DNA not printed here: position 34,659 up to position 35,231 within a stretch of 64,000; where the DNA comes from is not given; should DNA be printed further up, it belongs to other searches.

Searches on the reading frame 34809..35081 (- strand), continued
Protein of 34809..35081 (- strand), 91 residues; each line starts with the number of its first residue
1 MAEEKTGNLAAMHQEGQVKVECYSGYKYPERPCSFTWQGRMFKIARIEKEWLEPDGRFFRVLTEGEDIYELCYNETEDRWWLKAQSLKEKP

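Call 68: find_encoding_contigs(protein=P0233, flank=4000, max_places=2)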
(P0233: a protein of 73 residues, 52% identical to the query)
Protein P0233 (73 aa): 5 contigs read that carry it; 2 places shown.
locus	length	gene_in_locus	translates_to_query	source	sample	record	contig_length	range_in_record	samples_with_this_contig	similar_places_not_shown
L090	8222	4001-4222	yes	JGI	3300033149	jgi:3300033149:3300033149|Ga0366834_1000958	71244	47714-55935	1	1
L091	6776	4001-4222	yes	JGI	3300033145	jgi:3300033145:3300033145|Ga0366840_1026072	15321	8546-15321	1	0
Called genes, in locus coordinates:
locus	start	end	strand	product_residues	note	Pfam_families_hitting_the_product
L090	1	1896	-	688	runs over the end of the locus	PF00009:GTP_EFTU, PF22042:EF-G_D2, PF03144:GTP_EFTU_D2 (weak), PF14492:EFG_III, PF03764:EFG_IV, PF00679:EFG_C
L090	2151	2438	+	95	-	PF02686:GatC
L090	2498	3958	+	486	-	PF01425:Amidase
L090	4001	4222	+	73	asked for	PF20114:DUF6504 (faint)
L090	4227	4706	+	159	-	PF01037:AsnC_trans_reg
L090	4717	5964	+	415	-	PF00155:Aminotran_1_2, PF01212:Beta_elim_lyase (faint), PF00266:Aminotran_5 (weak), PF01041:DegT_DnrJ_EryC1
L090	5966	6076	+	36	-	-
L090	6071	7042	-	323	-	PF00579:tRNA-synt_1b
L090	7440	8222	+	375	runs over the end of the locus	PF03480:DctP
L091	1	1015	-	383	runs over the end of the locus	PF22042:EF-G_D2, PF03144:GTP_EFTU_D2 (weak), PF14492:EFG_III, PF03764:EFG_IV, PF00679:EFG_C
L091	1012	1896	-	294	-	PF00009:GTP_EFTU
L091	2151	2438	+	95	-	PF02686:GatC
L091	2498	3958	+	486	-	PF01425:Amidase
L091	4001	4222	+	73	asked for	PF20114:DUF6504 (faint)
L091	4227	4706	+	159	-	PF01037:AsnC_trans_reg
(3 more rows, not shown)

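Call 69: find_encoding_contigs(protein=P0162, flank=4000, max_places=2)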
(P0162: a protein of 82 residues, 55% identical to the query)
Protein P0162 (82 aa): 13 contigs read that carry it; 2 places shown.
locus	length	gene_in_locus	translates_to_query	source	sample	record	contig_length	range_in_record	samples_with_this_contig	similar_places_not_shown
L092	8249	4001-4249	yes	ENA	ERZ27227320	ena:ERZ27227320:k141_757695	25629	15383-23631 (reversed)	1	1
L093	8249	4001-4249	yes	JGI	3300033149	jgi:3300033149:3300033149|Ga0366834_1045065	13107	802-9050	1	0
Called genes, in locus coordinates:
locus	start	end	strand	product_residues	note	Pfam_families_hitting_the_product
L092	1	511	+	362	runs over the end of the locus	PF00226:DnaJ, PF01556:DnaJ_C, PF27659:CHP02642 (faint), PF00684:DnaJ_CXXCXGXG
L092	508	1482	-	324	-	PF01210:NAD_Gly3P_dh_N, PF02558:ApbA (weak), PF03446:NAD_binding_2 (weak), PF03807:F420_oxidored (weak), PF07479:NAD_Gly3P_dh_C, PF20618:GPD_NAD_C_bact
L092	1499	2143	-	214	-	PF02660:G3P_acyltransf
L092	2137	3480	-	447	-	PF00005:ABC_tran (faint), PF00009:GTP_EFTU, PF01926:MMR_HSR1, PF02421:FeoB_N, PF00009:GTP_EFTU, PF01926:MMR_HSR1, PF02421:FeoB_N, PF14714:KH_dom-like, +10 more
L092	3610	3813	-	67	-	PF00185:OTCace (weak)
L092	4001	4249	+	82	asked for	PF20114:DUF6504 (faint)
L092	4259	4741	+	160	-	PF01037:AsnC_trans_reg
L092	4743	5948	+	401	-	PF00155:Aminotran_1_2, PF01041:DegT_DnrJ_EryC1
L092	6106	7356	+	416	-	PF01266:DAO, PF07992:Pyr_redox_2 (faint)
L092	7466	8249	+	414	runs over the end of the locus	PF01266:DAO, PF07992:Pyr_redox_2 (faint)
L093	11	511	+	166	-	PF01556:DnaJ_C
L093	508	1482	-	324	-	PF01210:NAD_Gly3P_dh_N, PF02558:ApbA (weak), PF03446:NAD_binding_2 (weak), PF03807:F420_oxidored (weak), PF07479:NAD_Gly3P_dh_C, PF20618:GPD_NAD_C_bact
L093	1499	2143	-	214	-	PF02660:G3P_acyltransf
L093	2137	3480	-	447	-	PF00005:ABC_tran (faint), PF01926:MMR_HSR1, PF02421:FeoB_N, PF00009:GTP_EFTU, PF00009:GTP_EFTU, PF01926:MMR_HSR1, PF02421:FeoB_N, PF14714:KH_dom-like, +10 more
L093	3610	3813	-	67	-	PF00185:OTCace (weak)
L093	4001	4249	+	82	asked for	PF20114:DUF6504 (faint)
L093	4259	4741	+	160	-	PF01037:AsnC_trans_reg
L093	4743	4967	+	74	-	-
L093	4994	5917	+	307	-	PF00155:Aminotran_1_2, PF01041:DegT_DnrJ_EryC1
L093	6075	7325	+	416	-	PF01266:DAO, PF07992:Pyr_redox_2 (faint)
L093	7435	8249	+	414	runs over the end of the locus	PF01266:DAO, PF07992:Pyr_redox_2 (faint)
